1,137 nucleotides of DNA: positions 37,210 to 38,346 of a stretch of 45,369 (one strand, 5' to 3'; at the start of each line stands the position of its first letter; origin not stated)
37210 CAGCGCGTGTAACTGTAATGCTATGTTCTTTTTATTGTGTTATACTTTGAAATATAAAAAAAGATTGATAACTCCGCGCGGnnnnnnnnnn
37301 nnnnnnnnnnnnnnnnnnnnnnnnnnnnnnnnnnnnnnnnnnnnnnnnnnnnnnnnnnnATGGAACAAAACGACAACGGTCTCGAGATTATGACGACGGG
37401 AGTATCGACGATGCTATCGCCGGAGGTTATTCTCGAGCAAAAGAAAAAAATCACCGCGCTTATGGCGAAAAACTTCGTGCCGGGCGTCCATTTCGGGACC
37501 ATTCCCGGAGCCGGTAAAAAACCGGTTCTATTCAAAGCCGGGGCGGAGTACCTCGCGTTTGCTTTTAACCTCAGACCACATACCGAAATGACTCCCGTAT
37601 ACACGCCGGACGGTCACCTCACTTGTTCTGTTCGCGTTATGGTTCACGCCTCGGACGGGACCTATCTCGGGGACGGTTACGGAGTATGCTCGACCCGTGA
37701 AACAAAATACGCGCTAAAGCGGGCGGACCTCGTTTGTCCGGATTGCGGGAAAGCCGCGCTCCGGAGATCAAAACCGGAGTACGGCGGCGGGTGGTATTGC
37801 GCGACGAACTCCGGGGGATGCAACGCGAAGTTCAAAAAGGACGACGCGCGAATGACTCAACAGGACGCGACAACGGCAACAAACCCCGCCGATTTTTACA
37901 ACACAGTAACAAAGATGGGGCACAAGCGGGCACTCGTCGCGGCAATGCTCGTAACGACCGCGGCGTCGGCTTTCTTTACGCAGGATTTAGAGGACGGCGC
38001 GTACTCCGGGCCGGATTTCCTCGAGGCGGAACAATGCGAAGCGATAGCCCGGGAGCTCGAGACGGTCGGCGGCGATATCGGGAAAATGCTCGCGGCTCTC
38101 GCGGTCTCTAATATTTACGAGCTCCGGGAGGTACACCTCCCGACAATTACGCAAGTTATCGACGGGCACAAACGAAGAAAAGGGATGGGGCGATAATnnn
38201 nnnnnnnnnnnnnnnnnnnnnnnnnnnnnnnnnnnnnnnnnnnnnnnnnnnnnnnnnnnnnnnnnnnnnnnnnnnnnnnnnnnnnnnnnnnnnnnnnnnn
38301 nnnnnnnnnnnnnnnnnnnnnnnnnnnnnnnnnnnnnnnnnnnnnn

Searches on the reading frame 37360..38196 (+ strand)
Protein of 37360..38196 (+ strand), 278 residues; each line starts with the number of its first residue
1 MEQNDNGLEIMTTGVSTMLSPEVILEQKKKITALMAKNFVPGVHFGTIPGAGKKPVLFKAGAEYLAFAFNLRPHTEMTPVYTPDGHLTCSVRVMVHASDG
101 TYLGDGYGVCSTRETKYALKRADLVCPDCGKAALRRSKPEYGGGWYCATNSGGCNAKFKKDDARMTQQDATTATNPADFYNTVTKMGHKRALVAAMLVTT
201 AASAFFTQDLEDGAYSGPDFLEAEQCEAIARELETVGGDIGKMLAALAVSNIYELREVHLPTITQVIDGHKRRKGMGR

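Call 41: search_protein_families(library=phrogs, proteins=[window:37360-38196:+], max_evalue=0.01)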
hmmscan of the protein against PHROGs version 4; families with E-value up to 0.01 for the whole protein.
window:37360-38196:+ (278 aa): 1 family
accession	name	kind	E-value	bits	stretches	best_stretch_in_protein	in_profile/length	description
phrog_10048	-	unknown function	4.5e-30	105.8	1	26-212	30-168/273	-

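Call 44: search_protein_families(library=pfam, proteins=[window:37360-38196:+], max_evalue=0.05)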
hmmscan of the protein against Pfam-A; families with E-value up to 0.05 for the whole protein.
window:37360-38196:+ (278 aa): 0 families
